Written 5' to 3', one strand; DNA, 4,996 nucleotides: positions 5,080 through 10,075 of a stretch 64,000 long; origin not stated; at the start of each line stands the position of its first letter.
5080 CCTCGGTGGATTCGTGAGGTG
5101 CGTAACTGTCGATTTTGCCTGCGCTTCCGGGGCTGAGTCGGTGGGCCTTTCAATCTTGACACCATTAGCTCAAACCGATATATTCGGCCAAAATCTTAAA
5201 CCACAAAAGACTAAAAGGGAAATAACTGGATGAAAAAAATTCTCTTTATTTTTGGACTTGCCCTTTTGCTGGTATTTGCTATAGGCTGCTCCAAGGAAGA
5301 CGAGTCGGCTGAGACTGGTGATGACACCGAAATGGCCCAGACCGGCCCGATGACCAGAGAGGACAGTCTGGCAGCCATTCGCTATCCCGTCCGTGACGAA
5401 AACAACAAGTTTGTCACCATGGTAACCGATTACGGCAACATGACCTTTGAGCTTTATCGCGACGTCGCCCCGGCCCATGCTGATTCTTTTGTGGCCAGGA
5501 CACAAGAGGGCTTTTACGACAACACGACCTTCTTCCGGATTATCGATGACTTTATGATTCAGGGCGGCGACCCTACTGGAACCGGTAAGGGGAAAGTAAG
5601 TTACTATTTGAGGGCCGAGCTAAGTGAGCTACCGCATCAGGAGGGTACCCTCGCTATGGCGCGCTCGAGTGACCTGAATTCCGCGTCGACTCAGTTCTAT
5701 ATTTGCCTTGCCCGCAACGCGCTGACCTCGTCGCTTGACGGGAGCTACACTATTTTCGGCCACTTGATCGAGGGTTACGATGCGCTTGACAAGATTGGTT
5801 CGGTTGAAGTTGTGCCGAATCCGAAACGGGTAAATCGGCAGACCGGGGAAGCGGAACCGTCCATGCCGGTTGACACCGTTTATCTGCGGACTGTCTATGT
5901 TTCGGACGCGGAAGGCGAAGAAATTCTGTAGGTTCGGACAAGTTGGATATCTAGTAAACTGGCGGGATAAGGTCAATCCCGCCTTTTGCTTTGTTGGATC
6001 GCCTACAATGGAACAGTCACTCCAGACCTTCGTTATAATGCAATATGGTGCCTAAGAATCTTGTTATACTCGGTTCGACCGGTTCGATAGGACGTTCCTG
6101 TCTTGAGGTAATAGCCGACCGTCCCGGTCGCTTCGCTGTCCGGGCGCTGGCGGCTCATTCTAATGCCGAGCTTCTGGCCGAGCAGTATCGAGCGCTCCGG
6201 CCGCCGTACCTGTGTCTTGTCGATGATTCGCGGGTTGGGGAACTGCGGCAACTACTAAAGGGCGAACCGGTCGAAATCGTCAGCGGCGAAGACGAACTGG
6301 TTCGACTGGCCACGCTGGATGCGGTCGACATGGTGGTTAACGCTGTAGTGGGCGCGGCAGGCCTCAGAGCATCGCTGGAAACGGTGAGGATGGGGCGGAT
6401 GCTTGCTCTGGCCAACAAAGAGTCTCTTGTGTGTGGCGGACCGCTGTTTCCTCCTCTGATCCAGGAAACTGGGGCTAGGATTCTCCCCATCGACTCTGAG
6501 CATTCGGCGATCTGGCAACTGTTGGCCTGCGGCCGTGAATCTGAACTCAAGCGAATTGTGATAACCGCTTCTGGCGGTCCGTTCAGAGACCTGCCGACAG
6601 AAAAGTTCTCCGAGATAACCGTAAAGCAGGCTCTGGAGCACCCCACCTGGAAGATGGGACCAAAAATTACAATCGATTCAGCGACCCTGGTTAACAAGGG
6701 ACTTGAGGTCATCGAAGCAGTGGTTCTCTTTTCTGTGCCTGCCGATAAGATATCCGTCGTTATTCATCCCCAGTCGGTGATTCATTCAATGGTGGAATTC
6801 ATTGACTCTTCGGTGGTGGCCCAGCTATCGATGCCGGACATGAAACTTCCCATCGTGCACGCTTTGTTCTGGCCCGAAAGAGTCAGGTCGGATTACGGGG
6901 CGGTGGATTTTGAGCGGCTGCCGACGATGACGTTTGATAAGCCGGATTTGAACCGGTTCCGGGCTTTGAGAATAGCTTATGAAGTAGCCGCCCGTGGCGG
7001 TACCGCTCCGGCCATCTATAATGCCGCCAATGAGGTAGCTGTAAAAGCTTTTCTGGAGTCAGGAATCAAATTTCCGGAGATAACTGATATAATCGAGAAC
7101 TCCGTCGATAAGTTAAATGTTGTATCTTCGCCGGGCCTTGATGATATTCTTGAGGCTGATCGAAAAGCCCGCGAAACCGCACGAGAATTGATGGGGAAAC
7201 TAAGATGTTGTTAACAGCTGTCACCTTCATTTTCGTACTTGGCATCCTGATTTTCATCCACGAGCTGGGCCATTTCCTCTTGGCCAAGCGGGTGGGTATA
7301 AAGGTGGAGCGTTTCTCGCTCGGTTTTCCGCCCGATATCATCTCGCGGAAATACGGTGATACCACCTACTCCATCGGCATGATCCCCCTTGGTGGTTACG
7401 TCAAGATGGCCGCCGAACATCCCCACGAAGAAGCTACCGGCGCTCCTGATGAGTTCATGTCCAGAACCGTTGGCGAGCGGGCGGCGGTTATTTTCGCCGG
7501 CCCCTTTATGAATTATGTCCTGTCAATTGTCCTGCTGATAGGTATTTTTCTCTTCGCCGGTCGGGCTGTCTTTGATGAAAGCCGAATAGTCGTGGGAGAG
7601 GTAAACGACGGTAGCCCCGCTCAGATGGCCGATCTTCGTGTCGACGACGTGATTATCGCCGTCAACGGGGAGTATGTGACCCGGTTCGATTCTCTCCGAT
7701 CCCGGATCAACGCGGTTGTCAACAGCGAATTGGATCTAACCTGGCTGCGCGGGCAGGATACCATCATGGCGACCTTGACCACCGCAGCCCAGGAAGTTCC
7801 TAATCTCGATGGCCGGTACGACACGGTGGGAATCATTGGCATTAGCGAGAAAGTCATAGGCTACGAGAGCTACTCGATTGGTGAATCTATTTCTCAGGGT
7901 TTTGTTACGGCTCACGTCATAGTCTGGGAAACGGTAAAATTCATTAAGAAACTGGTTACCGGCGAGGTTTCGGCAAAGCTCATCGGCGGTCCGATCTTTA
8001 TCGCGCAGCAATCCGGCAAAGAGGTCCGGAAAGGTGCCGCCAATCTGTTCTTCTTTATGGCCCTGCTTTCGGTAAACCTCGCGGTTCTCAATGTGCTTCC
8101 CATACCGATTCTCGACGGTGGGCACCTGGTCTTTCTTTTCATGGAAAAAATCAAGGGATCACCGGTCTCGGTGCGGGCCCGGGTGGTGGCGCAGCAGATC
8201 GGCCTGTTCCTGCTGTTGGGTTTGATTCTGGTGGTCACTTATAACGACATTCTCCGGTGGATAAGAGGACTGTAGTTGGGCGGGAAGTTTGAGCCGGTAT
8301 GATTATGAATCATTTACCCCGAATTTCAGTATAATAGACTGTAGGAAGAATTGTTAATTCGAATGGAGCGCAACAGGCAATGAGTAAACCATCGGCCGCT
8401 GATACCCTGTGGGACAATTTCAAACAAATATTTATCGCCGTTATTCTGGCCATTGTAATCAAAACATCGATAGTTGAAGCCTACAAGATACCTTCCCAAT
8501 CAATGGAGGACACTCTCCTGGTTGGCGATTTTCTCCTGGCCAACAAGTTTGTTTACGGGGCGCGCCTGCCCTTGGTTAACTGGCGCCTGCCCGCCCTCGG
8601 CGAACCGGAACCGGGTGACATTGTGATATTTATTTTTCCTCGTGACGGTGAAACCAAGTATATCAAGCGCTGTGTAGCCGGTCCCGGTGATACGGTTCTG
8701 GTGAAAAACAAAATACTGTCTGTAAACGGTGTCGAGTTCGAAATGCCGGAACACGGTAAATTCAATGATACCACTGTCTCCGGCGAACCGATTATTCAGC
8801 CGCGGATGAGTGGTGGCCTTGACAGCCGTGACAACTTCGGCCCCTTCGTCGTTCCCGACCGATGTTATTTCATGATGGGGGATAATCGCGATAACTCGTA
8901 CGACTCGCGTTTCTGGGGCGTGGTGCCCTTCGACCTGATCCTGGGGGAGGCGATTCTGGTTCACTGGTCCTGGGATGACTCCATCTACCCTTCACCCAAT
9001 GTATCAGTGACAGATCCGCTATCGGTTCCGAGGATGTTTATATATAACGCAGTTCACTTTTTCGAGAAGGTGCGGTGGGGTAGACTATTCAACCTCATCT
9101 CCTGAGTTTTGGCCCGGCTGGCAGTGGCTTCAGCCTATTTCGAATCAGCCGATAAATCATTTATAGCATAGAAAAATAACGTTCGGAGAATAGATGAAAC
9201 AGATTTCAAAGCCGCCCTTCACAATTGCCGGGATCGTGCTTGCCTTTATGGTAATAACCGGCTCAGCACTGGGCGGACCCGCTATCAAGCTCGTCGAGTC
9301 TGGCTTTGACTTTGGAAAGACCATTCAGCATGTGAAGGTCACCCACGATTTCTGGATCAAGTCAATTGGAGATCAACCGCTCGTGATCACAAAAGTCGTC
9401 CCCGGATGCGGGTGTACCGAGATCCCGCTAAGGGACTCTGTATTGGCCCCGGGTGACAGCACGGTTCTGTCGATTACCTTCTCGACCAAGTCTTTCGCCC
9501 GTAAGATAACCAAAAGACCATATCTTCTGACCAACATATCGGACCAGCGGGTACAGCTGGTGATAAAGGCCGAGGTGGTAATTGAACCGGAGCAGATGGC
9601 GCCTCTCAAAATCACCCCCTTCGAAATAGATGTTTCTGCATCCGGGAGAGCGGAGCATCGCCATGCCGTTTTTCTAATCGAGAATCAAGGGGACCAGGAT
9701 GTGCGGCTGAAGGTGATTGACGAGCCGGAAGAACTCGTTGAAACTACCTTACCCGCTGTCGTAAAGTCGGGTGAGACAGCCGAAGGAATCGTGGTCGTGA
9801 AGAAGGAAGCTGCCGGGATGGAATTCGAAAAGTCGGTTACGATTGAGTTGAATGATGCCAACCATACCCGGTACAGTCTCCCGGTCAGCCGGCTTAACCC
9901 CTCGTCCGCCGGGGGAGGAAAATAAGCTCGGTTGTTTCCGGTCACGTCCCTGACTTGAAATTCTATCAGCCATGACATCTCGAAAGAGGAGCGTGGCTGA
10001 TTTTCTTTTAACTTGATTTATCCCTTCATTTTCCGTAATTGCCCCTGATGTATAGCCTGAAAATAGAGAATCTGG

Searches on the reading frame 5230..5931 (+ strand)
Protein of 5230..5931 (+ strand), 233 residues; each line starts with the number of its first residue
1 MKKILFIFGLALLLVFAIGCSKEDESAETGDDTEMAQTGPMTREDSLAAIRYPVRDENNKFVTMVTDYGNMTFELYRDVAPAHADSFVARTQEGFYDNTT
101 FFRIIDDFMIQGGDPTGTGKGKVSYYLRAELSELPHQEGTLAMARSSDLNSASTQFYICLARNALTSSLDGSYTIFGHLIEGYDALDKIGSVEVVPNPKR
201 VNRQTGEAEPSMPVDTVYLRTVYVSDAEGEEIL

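Call 65: search_protein_families(library=pfam, proteins=[window:5230-5931:+], max_evalue=0.00001)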
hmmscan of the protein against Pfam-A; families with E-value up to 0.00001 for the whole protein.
window:5230-5931:+ (233 aa): 1 family
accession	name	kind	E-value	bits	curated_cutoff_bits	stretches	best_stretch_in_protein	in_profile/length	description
PF00160.26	Pro_isomerase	-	7e-41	140.5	21.7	1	61-196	1-144/159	Cyclophilin type peptidyl-prolyl cis-trans isomerase/CLD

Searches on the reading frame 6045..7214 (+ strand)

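Call 65: search_protein_families(library=pfam, proteins=[window:6045-7214:+], max_evalue=0.00001)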
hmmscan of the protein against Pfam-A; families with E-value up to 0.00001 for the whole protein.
window:6045-7214:+ (389 aa): 3 families
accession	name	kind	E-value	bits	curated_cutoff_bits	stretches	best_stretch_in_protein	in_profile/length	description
PF13288.12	DXPR_C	-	7.3e-39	133.1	27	1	261-377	1-114/115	DXP reductoisomerase C-terminal domain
PF02670.22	DXP_reductoisom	-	1.6e-38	132.8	21.7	1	6-132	1-129/129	1-deoxy-D-xylulose 5-phosphate reductoisomerase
PF08436.17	DXP_redisom_C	-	3.9e-38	129.9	26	1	146-229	1-84/84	1-deoxy-D-xylulose 5-phosphate reductoisomerase C-terminal domain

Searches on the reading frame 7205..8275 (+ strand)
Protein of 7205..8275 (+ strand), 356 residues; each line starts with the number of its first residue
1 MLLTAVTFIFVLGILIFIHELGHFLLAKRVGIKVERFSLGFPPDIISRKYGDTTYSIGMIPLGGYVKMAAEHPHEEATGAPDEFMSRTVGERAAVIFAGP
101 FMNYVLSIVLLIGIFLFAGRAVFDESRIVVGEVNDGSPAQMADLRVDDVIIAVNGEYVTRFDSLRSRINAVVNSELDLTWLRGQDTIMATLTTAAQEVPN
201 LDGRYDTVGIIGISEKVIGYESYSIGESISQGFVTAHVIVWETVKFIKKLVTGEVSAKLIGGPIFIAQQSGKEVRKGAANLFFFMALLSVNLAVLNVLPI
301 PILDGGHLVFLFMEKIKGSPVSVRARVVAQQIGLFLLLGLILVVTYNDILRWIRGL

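Call 65: search_protein_families(library=pfam, proteins=[window:7205-8275:+], max_evalue=0.00001)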
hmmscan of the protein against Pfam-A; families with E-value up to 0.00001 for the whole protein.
window:7205-8275:+ (356 aa): 4 families
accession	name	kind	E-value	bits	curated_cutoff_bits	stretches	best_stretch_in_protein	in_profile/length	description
PF02163.28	Peptidase_M50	-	3.6e-67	226.4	27.2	1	8-339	2-220/221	Peptidase family M50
PF17820.7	PDZ_6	-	1.1e-08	35.1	27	1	129-182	1-54/54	PDZ domain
PF13180.12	PDZ_2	-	7.7e-08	33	27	1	125-191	11-78/80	PDZ domain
PF00595.29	PDZ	-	2.3e-06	28.3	23.2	1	125-163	24-62/81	PDZ domain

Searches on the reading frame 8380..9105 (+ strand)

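Call 65: search_protein_families(library=pfam, proteins=[window:8380-9105:+], max_evalue=0.00001)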
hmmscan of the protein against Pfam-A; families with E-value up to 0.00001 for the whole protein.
window:8380-9105:+ (241 aa): 1 family
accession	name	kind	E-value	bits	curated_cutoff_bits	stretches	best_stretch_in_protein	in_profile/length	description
PF10502.14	Peptidase_S26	-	6.7e-45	153.5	22.9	1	11-196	2-168/168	Signal peptidase, peptidase S26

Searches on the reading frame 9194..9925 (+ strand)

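Call 65: search_protein_families(library=pfam, proteins=[window:9194-9925:+], max_evalue=0.00001)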
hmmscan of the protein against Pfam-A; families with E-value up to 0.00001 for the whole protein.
window:9194-9925:+ (243 aa): 2 families
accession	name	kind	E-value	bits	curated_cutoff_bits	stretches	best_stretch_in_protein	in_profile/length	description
PF07610.17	DUF1573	-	5.3e-24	84.5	26.1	1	32-128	2-98/98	Protein of unknown function (DUF1573)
PF22544.2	HYDIN_VesB_CFA65-like_Ig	-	2.6e-14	53.7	25.5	1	30-126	2-99/100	HYDIN/CFA65/VesB-like, Ig-like domain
